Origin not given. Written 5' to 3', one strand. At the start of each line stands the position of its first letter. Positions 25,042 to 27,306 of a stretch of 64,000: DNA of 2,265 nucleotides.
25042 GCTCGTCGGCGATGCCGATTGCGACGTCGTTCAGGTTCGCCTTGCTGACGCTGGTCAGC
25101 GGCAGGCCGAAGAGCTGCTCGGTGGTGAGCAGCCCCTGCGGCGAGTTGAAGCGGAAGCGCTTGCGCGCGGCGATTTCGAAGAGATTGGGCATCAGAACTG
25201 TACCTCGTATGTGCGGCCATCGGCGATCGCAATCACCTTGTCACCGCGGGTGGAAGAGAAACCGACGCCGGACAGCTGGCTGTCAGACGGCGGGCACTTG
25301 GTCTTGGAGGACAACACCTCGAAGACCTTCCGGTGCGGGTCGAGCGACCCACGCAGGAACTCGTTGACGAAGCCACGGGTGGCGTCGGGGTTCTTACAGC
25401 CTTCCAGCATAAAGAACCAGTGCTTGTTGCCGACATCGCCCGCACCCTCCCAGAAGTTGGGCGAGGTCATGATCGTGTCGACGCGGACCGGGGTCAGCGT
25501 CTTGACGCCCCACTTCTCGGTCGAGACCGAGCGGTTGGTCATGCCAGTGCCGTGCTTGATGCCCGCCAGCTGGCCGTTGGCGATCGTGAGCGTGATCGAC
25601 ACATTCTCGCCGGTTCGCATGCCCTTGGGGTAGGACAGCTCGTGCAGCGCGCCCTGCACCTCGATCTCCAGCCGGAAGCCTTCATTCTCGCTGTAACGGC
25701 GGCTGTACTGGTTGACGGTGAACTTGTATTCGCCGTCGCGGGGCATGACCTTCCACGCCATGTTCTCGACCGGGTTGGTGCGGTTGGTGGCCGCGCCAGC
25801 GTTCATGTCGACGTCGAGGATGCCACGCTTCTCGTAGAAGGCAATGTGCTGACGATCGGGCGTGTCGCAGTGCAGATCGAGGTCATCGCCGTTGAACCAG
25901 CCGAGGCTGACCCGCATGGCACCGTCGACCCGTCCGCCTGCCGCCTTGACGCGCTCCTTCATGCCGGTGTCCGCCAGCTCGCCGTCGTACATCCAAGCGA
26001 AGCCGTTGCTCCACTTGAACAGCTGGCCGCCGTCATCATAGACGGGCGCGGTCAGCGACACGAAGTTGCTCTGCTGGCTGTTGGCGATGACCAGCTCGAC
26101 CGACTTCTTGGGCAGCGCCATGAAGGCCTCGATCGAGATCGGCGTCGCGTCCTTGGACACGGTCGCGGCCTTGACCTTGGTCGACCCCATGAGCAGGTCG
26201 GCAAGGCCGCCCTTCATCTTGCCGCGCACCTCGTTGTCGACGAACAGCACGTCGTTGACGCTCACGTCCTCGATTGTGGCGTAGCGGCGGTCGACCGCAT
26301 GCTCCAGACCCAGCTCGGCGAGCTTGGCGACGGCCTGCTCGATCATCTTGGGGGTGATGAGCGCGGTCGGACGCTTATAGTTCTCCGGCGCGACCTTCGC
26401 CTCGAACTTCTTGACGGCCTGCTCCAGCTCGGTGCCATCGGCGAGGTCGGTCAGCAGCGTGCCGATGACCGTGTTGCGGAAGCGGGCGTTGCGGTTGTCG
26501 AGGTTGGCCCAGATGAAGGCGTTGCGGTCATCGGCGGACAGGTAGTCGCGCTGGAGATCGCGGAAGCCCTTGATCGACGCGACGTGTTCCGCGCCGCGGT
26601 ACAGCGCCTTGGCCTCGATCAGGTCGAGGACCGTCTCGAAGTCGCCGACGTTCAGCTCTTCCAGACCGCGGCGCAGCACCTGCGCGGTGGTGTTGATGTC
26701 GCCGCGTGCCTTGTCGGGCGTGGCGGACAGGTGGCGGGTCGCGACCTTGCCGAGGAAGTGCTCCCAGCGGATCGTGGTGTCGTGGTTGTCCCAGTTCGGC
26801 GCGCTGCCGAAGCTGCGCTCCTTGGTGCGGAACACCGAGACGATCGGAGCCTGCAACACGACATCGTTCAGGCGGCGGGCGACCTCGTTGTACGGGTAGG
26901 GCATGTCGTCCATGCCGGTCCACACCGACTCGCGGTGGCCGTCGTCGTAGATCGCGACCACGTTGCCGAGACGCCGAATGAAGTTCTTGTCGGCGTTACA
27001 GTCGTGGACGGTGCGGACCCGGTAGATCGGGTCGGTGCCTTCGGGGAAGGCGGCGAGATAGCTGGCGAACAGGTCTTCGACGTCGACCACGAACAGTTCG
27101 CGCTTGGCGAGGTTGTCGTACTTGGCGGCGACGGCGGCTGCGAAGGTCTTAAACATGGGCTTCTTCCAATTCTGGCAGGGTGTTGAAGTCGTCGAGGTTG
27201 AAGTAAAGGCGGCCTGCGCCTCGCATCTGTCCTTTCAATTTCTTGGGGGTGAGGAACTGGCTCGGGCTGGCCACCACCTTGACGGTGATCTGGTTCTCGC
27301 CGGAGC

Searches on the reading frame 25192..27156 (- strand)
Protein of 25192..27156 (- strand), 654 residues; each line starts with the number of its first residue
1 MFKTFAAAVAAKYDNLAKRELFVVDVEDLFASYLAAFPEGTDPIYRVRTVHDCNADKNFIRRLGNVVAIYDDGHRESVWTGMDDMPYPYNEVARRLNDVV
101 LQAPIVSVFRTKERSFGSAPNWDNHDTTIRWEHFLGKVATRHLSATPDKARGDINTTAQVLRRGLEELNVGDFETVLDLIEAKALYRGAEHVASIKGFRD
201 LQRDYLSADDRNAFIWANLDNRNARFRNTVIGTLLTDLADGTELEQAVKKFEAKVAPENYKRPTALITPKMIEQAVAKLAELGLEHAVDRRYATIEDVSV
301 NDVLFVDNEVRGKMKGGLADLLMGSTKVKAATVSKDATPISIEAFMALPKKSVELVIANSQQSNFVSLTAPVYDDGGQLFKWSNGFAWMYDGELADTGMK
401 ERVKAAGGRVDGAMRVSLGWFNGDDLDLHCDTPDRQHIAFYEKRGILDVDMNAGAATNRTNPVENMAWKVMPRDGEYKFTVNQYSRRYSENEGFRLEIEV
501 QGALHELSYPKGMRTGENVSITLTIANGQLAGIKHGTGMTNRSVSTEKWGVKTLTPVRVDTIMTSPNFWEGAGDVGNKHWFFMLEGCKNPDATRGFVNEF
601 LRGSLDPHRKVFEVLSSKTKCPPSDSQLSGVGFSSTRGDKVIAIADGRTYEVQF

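Call 14: search_protein_families(library=phrogs, proteins=[window:25192-27156:-], max_evalue=0.001)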
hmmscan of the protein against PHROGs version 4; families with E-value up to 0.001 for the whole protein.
window:25192-27156:- (654 aa): 5 families
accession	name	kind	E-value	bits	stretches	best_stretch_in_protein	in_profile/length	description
phrog_1735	-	unknown function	8.3e-214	713.3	1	2-654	4-673/673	-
phrog_23228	-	unknown function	1.7e-124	417.2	1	224-648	36-463/472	-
phrog_25920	-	unknown function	1.9e-19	71.6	1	2-141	4-145/173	-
phrog_21434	-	unknown function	2.2e-18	67.5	1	2-81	4-85/93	-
phrog_38165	-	unknown function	8.2e-10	39.3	1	224-255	23-54/57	-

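Call 42: search_protein_families(library=pfam, proteins=[window:25192-27156:-], max_evalue=0.01)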
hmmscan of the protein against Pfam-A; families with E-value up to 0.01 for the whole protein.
window:25192-27156:- (654 aa): 0 families

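Call 43: search_solved_structures(query=window:25192-27156:-, max_evalue=0.01)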
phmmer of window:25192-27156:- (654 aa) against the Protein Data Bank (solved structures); distinct sequences matched with E-value up to 0.01: 0.

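Call 49: find_homologous_proteins(query=window:25192-27156:-, max_evalue=1e-10)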
Query window:25192-27156:- (654 aa): 3136 proteins with E <= 1e-10 among 8000 candidates; the best 120 are listed.
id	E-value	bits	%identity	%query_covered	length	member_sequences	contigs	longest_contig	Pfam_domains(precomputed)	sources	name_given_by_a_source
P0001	0.0e+0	1503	100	100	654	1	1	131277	PF26675.1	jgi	jgi:hypothetical protein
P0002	0.0e+0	1129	76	100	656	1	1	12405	PF26675.1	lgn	-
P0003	0.0e+0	1104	74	100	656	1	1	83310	PF26675.1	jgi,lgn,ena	-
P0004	0.0e+0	1064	72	100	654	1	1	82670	PF26675.1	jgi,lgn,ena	-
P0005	4.9e-289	979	67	100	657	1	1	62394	PF26675.1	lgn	-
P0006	4.3e-279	946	65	100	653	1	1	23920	PF26675.1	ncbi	ncbi:MAG: hypothetical protein ABW128_16905 [Rhizorhabdus sp.]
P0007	6.3e-277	939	65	100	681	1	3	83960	PF26675.1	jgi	jgi:hypothetical protein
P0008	4.4e-275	932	65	100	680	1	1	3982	PF26675.1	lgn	-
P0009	5.7e-273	926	65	100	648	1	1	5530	PF26675.1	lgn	-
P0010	4.0e-270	916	64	100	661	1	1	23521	PF26675.1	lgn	-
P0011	1.3e-266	905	63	100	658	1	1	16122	PF26675.1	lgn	-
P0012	1.8e-266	904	62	100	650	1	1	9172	PF26675.1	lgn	-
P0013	1.0e-264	898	68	88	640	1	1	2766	PF26675.1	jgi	-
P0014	1.2e-262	891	63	100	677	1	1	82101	PF26675.1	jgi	jgi:hypothetical protein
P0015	7.8e-259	879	62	100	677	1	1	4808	PF26675.1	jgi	-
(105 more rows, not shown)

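Call 79: find_encoding_contigs(protein=P0001, flank=2000, max_places=4)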
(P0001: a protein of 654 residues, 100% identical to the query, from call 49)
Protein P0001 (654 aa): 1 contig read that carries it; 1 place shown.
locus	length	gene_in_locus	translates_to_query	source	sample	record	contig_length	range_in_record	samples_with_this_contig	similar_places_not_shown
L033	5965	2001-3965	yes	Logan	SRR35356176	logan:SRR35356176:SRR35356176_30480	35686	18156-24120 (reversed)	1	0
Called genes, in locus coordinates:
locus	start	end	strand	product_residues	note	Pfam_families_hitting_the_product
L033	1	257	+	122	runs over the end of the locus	-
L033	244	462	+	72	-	-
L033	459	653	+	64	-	-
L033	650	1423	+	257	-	-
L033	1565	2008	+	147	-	-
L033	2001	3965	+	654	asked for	PF26675:DUF8224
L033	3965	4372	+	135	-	-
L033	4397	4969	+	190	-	-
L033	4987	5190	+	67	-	-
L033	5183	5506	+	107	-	-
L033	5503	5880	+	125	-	-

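Call 83: predict_structure(alignment_id=A2)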
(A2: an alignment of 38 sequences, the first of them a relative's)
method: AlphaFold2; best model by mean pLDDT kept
length: 654 residues; sequences in the alignment: 38
mean_pLDDT: 86.1   pTM: 0.51
mean pLDDT of the five models: 86.1, 85.6, 84.3, 84.1, 83.0
residues with pLDDT >= 90: 316; 70-90: 291; 50-70: 28; < 50: 19
segments of 3 or more residues with pLDDT < 50: 319-332, 394-397
pLDDT, mean of each block of 10 residues (from residue 1): 93 95 94 92 82 88 95 92 93 96 94 94 88 93 95 94 94 92 87 95 93 93 93 94 89 85 71 86 86 87 79 64 37 70 89 86 88 80 89 55 80 88 89 90 85 67 90 94 88 87 79 90 90 81 69 87 90 85 91 85 84 83 89 83 91 91
secondary structure, 60 per line:
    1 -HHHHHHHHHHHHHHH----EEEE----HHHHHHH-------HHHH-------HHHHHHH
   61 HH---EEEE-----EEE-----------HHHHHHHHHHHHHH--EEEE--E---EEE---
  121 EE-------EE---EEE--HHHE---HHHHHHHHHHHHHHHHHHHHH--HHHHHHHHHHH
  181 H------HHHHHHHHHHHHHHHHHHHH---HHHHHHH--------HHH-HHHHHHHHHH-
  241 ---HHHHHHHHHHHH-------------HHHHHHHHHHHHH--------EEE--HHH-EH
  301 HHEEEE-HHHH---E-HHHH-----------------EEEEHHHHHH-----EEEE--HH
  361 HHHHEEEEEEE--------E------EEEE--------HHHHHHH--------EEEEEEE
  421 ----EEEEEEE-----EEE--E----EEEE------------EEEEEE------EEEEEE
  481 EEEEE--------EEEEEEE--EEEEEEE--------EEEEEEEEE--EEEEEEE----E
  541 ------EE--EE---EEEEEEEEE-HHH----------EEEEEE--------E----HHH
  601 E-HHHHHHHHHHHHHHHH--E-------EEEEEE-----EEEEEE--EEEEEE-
elements in order: H2-16 E21-24 H29-35 H43-46 H54-62 E66-69 E75-77 H89-102 E105-108 E115-117 E135-137 H147-167 H170-181 H188-207 H211-217 H230-239 H244-255 H269-281 E290-292 E303-306 H308-311 H317-320 E338-341 H342-347 E353-356 H359-364 E365-371 E387-390 H399-405 E414-420 E425-431 E437-439 E447-450 E463-468 E475-485 E494-500 E503-509 E518-526 E529-535 E556-564 E579-584 H603-618 E629-634 E640-645 E648-653

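Call 86: fold_search(model_id=the predicted structure, library=pdb)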
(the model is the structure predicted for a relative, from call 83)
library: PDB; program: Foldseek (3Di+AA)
matches with E <= 10: 1780; with E <= 0.001: 0
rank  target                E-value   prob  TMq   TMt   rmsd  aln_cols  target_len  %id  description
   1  8em5_A                3.0e-02  0.94  0.11  0.51   5.5       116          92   10  Mycobacterium thermoresistible MmpS5 (released 2023-09-27)
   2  9jzq_B                4.0e-02  0.14  0.08  0.21  21.4       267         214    8  The glycoprotein E of Varicella-Zoster Virus in complex with WLL-1/WLL-28 Fab (released 2025-09-03)
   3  4od3_L                4.2e-02  0.13  0.08  0.20  21.0       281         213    6  Crystal structure of human Fab CAP256-VRC26.07, a potent V1V2-directed HIV-1 neutralizing antibody (released 2014-02-26)
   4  7zf5_F                4.2e-02  0.08  0.07  0.16  17.3       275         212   10  SARS-CoV-2 Omicron RBD in complex with Omi-12 and Beta-54 Fabs (released 2022-06-01)
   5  8cif_L                4.5e-02  0.15  0.09  0.22  18.7       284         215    8  Bovine naive ultralong antibody AbD08 collected at 293K (released 2023-05-24)
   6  7u05_C                4.5e-02  0.05  0.07  0.13  34.8       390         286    8  Structure of the yeast TRAPPII-Rab11/Ypt32 complex in the closed/closed state (composite structure) (released 2022-04-27)
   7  8xk5_O                4.7e-02  0.08  0.08  0.15  16.7       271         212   10  SNB1G11 Fab bound to SFTSV glycoprotein Gn (released 2024-07-10)
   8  6c5v_L                5.0e-02  0.11  0.08  0.19  22.4       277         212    6  An anti-gH/gL antibody that neutralizes dual-tropic infection defines a site of vulnerability on Epstein-Barr virus (released 2018-05-02)
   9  8gpk_B                5.0e-02  0.11  0.08  0.19  20.2       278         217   11  Crystal structure of human anti-HIV-1 broadly neutralizing antibody F6 Fab (released 2023-08-09)
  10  5fhc_B                5.6e-02  0.23  0.08  0.21  19.7       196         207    4  Crystal Structure of Protective Human Antibodies 100 and 114 in Complex with Ebola Virus Fusion Glycoprotein (GP) (released 2016-03-16)
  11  4fqq_A                5.6e-02  0.13  0.09  0.22  20.9       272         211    9  Crystal Structure of Germline Antibody PGT121-GL Fab (released 2012-11-14)
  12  9n5h_C                5.9e-02  0.15  0.07  0.18  20.6       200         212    8  Endogenous Pfs230D1-6 in complex with RUPA-97, LMIV230-01, and 2A2 Fab domains (released 2025-10-15)
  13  3q6g_L                6.2e-02  0.21  0.08  0.20  20.1       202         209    7  Crystal structure of Fab of rhesus mAb 2.5B specific for quaternary neutralizing epitope of HIV-1 gp120 (released 2011-05-25)
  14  3muh_L                6.2e-02  0.12  0.08  0.19  18.2       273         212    6  Crystal structure of PG9 light chain (released 2010-06-16)
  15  6t9e_BBB              6.2e-02  0.11  0.08  0.19  19.6       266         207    9  Crystal structure of a bispecific DutaFab in complex with human PDGF (released 2020-12-16)
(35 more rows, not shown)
